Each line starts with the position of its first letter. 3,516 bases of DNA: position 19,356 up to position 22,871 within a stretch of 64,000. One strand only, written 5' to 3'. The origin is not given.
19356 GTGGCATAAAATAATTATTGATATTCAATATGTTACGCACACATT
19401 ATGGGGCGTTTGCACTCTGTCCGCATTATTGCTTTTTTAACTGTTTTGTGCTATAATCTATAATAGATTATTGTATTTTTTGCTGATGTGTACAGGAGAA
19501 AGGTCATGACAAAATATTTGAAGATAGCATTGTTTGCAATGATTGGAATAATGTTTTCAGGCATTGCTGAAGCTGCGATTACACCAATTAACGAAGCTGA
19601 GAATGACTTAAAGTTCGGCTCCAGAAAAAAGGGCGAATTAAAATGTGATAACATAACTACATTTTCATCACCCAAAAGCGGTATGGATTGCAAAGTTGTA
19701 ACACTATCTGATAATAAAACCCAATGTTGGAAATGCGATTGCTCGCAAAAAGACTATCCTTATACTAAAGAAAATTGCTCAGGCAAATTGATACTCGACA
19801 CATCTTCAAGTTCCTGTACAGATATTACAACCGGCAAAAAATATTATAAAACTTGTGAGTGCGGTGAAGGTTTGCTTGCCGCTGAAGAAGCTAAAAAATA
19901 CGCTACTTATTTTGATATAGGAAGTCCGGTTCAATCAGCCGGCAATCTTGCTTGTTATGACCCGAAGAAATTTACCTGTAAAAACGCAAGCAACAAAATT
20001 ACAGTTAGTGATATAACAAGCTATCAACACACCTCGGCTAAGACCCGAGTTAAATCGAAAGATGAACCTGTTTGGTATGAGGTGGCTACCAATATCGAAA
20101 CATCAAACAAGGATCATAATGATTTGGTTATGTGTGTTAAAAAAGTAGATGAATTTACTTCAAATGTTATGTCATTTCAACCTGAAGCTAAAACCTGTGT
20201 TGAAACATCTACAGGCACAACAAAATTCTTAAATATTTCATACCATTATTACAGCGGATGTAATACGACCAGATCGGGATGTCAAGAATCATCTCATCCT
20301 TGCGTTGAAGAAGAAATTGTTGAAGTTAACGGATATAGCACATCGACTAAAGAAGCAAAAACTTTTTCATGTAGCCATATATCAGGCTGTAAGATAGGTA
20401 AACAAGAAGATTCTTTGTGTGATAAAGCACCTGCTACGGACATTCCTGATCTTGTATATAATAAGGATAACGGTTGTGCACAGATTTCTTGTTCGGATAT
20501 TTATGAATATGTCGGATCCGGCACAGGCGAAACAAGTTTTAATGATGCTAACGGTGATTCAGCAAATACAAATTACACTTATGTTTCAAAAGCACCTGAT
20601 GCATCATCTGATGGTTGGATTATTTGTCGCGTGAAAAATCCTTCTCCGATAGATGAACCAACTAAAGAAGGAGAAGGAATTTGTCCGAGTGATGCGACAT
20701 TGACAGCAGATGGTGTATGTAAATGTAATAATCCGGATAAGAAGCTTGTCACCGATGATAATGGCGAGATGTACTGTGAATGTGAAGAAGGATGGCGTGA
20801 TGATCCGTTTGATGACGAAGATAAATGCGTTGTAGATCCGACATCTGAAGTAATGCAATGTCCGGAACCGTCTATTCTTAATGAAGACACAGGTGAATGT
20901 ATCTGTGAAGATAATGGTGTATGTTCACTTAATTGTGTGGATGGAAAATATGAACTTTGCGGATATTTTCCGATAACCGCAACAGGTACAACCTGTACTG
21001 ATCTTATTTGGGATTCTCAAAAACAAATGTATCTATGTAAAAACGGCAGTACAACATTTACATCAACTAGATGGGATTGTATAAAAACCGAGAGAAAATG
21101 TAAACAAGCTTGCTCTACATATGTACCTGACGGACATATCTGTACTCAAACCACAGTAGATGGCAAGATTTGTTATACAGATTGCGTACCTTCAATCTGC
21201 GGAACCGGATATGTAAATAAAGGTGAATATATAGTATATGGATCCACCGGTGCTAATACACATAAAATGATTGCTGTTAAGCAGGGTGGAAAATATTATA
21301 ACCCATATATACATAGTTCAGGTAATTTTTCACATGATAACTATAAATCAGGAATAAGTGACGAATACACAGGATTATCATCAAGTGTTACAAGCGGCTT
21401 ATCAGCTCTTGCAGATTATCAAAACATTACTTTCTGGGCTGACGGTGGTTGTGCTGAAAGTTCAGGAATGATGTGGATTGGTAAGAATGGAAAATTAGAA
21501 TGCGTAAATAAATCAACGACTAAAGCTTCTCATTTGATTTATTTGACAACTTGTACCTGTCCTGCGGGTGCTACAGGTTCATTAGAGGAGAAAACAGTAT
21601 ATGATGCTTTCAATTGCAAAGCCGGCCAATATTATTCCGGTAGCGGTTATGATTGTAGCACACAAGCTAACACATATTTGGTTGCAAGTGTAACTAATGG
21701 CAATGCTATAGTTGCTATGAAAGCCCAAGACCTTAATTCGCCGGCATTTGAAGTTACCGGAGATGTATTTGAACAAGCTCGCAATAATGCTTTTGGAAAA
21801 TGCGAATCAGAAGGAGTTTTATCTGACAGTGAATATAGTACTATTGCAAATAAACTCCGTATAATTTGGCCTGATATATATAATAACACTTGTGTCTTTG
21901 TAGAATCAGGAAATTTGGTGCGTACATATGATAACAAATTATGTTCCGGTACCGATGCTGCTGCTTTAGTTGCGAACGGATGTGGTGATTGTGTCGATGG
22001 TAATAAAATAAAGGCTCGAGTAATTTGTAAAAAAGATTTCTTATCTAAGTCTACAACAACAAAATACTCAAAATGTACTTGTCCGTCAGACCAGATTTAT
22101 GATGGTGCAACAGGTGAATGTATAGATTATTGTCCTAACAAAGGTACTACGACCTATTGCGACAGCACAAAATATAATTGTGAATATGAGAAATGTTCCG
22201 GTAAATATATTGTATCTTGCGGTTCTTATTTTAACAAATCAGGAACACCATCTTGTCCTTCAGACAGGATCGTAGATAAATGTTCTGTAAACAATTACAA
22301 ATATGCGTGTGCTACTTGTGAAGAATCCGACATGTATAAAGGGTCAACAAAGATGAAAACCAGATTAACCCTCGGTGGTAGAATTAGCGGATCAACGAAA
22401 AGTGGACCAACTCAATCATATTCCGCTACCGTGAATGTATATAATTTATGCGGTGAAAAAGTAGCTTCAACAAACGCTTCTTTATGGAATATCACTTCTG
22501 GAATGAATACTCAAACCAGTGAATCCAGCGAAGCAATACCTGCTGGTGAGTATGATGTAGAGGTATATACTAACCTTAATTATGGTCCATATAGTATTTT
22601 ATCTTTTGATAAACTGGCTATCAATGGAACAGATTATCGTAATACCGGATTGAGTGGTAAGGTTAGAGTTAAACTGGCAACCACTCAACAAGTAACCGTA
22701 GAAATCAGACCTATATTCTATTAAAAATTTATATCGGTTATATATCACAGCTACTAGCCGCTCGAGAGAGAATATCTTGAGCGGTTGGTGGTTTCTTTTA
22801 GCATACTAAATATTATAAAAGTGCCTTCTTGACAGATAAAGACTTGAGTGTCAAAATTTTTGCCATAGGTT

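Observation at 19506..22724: Roughly 1070-aa secreted protein with about 68 cysteines and eukaryote-like disulfide modules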

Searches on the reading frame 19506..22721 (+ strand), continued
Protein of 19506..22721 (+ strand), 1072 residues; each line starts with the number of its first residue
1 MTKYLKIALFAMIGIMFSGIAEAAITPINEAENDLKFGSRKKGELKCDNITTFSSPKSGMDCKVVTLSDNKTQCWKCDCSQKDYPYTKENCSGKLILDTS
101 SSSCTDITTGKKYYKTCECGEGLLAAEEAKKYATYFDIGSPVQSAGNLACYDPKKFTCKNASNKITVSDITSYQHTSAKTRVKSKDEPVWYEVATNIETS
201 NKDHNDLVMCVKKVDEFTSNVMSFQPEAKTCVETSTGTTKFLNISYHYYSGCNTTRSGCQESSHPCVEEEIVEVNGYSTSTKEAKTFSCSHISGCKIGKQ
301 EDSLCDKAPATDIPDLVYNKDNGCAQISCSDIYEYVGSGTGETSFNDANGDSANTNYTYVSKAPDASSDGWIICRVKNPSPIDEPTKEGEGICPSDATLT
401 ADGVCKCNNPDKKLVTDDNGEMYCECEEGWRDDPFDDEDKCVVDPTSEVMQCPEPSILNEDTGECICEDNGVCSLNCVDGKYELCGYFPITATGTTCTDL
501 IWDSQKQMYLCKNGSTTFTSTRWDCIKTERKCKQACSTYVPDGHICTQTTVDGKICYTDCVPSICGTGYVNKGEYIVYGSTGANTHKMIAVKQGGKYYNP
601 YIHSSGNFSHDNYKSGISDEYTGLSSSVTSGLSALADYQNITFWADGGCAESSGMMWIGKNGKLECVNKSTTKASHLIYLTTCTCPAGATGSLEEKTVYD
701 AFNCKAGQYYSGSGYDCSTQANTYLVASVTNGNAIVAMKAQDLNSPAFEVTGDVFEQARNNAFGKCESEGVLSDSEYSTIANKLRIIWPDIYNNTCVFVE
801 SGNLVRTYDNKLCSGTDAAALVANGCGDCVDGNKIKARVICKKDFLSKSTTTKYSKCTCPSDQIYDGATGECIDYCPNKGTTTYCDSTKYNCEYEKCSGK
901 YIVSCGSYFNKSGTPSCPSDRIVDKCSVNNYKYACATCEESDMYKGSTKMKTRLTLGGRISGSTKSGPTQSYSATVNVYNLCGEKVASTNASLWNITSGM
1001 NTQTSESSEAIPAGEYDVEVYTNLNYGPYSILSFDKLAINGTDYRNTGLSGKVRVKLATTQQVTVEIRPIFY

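Call 70: find_encoding_contigs(protein=P0023, flank=8000, max_places=3)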
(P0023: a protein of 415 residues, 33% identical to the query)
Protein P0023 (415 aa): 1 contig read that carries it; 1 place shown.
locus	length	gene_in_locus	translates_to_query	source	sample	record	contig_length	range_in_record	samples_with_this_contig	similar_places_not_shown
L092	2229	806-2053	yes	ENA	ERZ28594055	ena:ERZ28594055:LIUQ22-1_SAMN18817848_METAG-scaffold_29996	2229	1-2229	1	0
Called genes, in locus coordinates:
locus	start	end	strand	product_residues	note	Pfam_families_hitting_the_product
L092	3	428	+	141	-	?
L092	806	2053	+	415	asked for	-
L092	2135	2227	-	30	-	?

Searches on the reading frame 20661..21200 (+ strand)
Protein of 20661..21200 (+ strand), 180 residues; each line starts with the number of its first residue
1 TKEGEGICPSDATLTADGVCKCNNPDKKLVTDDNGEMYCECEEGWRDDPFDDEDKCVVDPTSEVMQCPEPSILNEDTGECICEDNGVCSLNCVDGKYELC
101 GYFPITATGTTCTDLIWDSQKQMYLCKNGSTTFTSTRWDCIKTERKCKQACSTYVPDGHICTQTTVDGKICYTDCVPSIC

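Call 57: search_protein_families(library=pfam, proteins=[window:20661-21200:+], max_evalue=10)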
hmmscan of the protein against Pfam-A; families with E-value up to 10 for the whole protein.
window:20661-21200:+ (180 aa): 0 families

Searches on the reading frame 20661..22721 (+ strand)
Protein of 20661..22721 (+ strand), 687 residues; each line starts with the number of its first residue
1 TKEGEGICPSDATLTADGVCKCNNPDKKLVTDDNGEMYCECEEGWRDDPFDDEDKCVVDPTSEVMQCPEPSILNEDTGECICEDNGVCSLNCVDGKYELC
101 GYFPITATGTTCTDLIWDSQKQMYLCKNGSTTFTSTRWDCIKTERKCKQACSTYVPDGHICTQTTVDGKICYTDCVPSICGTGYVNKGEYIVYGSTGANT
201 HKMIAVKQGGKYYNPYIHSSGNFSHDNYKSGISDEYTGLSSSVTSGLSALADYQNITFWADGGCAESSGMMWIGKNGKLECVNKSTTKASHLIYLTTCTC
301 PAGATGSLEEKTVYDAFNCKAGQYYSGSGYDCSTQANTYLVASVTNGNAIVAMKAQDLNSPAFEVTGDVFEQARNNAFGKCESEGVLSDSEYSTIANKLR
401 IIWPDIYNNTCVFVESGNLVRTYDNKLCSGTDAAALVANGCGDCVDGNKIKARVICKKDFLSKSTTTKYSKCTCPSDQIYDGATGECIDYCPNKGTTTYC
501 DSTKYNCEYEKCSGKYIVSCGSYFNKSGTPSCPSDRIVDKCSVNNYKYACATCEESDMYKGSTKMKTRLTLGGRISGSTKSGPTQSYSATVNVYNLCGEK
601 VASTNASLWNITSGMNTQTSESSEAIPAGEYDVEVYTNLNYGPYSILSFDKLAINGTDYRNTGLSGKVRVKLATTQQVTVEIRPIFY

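Call 55: predict_structure(alignment_id=A3)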
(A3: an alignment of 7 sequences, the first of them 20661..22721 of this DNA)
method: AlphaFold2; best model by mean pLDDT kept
length: 687 residues; sequences in the alignment: 7
mean_pLDDT: 51.2   pTM: 0.28
mean pLDDT of the five models: 51.2, 47.8, 47.5, 43.4, 42.1
residues with pLDDT >= 90: 1; 70-90: 145; 50-70: 189; < 50: 352
segments of 3 or more residues with pLDDT < 50: 1-5, 50-53, 58-81, 83-91, 104-115, 117-126, 128-137, 145-150, 214-373, 401-407, 458-497, 510-512, 520-552, 554-563
pLDDT, mean of each block of 10 residues (from residue 1): 51 78 79 78 61 51 39 43 43 53 44 45 43 45 50 64 72 63 71 57 55 42 39 31 23 24 30 31 28 26 29 29 29 25 23 26 36 53 58 56 49 71 72 71 66 55 28 38 38 44 53 48 41 45 39 45 64 62 69 76 82 69 71 81 62 74 62 64 77
secondary structure, 60 per line:
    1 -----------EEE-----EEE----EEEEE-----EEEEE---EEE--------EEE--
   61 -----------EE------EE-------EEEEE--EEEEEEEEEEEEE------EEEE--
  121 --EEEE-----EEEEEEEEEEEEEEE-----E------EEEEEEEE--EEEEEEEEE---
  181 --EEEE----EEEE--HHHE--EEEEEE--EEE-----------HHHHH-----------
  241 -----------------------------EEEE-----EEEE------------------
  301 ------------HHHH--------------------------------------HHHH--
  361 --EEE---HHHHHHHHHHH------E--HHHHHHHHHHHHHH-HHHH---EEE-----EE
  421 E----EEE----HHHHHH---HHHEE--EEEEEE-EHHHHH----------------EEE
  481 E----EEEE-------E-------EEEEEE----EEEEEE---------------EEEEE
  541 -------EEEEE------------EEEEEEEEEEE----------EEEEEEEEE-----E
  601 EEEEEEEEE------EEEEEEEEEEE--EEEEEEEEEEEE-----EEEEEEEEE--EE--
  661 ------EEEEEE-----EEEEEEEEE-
elements in order (helices of 4 or more, strands of 3 or more residues): E12-14 E20-22 E27-31 E37-41 E45-47 E56-58 E89-93 E96-108 E115-118 E123-126 E132-146 E159-166 E169-177 E183-186 E191-194 E203-208 E211-213 H225-229 E270-273 E279-282 H313-316 H355-358 E363-365 H369-379 H389-402 H404-407 E411-413 E419-421 E426-428 H433-438 E449-454 H457-461 E478-481 E486-489 E505-510 E515-520 E536-540 E548-552 E565-575 E586-594 E600-609 E616-626 E629-640 E646-654 E667-672 E678-686

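Call 58: fold_search(model_id=the predicted structure, library=pdb)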
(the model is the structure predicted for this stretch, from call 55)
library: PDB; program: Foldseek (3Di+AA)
matches with E <= 10: 1151; with E <= 0.001: 3
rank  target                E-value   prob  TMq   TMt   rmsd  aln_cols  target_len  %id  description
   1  2xid_B                4.4e-04  0.99  0.11  0.17   6.7       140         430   14  Pilus-presented adhesin, Spy0125 (Cpa), P212121 form (DLS) (released 2010-08-04)
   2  4bug_A                4.9e-04  0.99  0.11  0.17   6.6       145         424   12  Pilus-presented adhesin, Spy0125 (Cpa), Cys426Ala mutant (released 2013-10-09)
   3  4bug_B                6.2e-04  0.99  0.11  0.16   6.3       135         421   12  Pilus-presented adhesin, Spy0125 (Cpa), Cys426Ala mutant (released 2013-10-09)
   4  2xic_B                1.3e-03  0.97  0.11  0.16   6.6       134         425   13  Pilus-presented adhesin, Spy0125 (Cpa), P212121 form (ESRF data) (released 2010-08-04)
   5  2xic_A                1.4e-03  0.98  0.11  0.16   6.4       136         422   13  Pilus-presented adhesin, Spy0125 (Cpa), P212121 form (ESRF data) (released 2010-08-04)
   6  6vjb                  1.8e-03  0.60  0.07  0.05  14.6       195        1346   10  Crystal structure of a catalytically inactive CXC Chemokine-degrading protease SpyCEP from Streptococcus pyogenes (released 2020-04-15)
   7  3b2m_B                2.5e-03  0.72  0.10  0.19  13.9       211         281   11  Crystal Structure of the Major Pilin from Streptococcus pyogenes (released 2007-12-18)
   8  8k6t                  3.1e-03  0.75  0.09  0.31  12.6       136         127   11  The minor pilin structure of FctB3 in Streptococcus (released 2023-12-06)
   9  7w7i_F                3.5e-03  0.94  0.11  0.20  11.6       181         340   12  Crystal Structure of shaft pilin PitB from pilus islet-2 of Streptococcus oralis (released 2022-06-01)
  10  7w7i_C                3.5e-03  0.93  0.11  0.19  12.1       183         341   12  Crystal Structure of shaft pilin PitB from pilus islet-2 of Streptococcus oralis (released 2022-06-01)
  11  3gld_A                3.5e-03  0.75  0.10  0.20  13.3       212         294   11  Crystal Structure of the Major Pilin from Streptococcus pyogenes E117A mutant (released 2009-06-02)
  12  3rkp_B                3.5e-03  0.57  0.09  0.15  16.2       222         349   11  Crystal structure of BcpA*(D312A), the major pilin subunit of Bacillus cereus (released 2012-05-30)
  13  3klq_A                3.7e-03  0.84  0.09  0.33  11.5       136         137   11  Crystal Structure of the Minor Pilin FctB from Streptococcus pyogenes 90/306S (released 2010-04-28)
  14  7vcr_B                4.1e-03  0.91  0.11  0.16  11.8       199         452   12  Crystal Structure of PitA fragment from pilus islet-2 of Streptococcus oralis (released 2022-06-01)
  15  3gld_B                4.1e-03  0.47  0.08  0.17  15.8       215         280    9  Crystal Structure of the Major Pilin from Streptococcus pyogenes E117A mutant (released 2009-06-02)
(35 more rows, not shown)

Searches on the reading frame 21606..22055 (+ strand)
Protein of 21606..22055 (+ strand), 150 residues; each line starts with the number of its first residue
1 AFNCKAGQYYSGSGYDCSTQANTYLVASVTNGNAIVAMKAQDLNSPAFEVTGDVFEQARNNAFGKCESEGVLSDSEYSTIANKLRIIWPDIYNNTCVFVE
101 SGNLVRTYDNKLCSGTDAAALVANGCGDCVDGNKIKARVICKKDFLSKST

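Call 57: search_protein_families(library=pfam, proteins=[window:21606-22055:+], max_evalue=10)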
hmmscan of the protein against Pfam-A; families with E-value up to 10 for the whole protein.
window:21606-22055:+ (150 aa): 0 families

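Call 65: search_solved_structures(query=A4, max_evalue=10, show_alignments=2)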
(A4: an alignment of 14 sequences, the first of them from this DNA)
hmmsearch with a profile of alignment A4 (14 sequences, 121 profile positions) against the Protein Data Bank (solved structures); distinct sequences matched with E-value up to 10: 1.
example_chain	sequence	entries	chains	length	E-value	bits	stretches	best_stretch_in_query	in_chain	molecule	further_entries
3ftb_A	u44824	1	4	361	1.7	12.3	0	48-79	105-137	Histidinol-phosphate aminotransferase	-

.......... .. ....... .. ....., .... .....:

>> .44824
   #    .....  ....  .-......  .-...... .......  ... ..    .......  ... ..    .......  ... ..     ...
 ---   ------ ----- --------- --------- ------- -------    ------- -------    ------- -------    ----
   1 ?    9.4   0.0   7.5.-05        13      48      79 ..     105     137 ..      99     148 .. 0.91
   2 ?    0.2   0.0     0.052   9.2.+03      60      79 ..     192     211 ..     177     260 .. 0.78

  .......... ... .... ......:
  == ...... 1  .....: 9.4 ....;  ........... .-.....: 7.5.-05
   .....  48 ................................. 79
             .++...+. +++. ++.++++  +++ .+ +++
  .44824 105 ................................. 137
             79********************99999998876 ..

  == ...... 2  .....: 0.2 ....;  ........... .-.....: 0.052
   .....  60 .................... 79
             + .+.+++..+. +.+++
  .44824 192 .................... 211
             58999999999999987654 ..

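Call 66: search_protein_families(library=pfam, alignment_id=A4, max_evalue=10)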
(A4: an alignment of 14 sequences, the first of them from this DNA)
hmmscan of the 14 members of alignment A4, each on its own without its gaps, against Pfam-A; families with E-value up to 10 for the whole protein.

A. member 1, seq(124 aa): 0 families

B. families by the number of members that match (of 14 scanned): 6 families
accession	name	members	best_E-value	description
PF07603.17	Lcl_C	1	6.4e-07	Lcl C-terminal domain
PF05689.17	InvE_AD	1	0.01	Adhesion domain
PF24222.1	MrpH_N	1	0.048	Fimbrial adhesin MrpH N-terminal domain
PF24636.1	DUF7633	1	0.053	Domain of unknown function (DUF7633)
PF17709.6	DUF5554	1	0.084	Family of unknown function (DUF5554)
PF06438.17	HasA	1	0.15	Heme-binding protein A (HasA)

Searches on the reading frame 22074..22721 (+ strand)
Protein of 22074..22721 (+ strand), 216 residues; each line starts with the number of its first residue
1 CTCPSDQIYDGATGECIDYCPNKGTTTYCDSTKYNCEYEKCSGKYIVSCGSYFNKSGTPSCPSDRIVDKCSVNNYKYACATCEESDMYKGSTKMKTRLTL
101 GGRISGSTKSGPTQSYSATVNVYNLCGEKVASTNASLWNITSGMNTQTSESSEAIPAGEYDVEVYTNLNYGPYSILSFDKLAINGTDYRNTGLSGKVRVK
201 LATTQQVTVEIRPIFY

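Call 85: find_homologous_proteins(query=A5, max_evalue=0.01)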
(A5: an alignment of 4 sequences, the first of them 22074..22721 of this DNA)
Query A5 (4 sequences) (216 aa, profile of the alignment): 1 proteins with E <= 0.01 among 883 candidates.
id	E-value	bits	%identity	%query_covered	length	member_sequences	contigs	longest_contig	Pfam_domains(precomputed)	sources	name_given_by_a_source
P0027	5.3e-3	35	37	26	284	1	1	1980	-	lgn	-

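Call 93: search_solved_structures(query=A5, max_evalue=10, show_alignments=2)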
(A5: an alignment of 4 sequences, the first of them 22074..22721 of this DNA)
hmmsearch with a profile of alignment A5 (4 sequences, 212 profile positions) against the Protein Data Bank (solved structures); distinct sequences matched with E-value up to 10: 1.
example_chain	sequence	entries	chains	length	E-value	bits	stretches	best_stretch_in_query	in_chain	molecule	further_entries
3osv_A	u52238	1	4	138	0.58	13.5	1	104-180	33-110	Flagellar basal-body rod modification protein FlgD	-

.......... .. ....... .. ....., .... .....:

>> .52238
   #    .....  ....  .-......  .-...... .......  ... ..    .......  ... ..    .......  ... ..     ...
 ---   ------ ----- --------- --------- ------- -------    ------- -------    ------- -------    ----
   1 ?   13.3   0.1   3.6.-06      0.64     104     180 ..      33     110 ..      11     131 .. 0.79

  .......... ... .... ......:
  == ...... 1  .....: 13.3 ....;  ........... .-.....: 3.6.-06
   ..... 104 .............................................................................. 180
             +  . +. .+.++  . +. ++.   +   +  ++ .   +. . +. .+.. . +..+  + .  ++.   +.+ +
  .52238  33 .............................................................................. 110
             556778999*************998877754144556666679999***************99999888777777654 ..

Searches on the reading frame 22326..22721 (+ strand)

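Call 57: search_protein_families(library=pfam, proteins=[window:22326-22721:+], max_evalue=10)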
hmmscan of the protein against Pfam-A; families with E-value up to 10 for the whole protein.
window:22326-22721:+ (132 aa): 2 families
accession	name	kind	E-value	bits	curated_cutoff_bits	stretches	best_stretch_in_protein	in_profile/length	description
PF25581.1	AsqO_C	-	0.029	14.9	27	1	86-130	14-58/131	AsqO-like, C-terminal domain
PF05345.18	He_PIG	-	2.1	9.3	24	1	18-43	59-84/96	Putative Ig domain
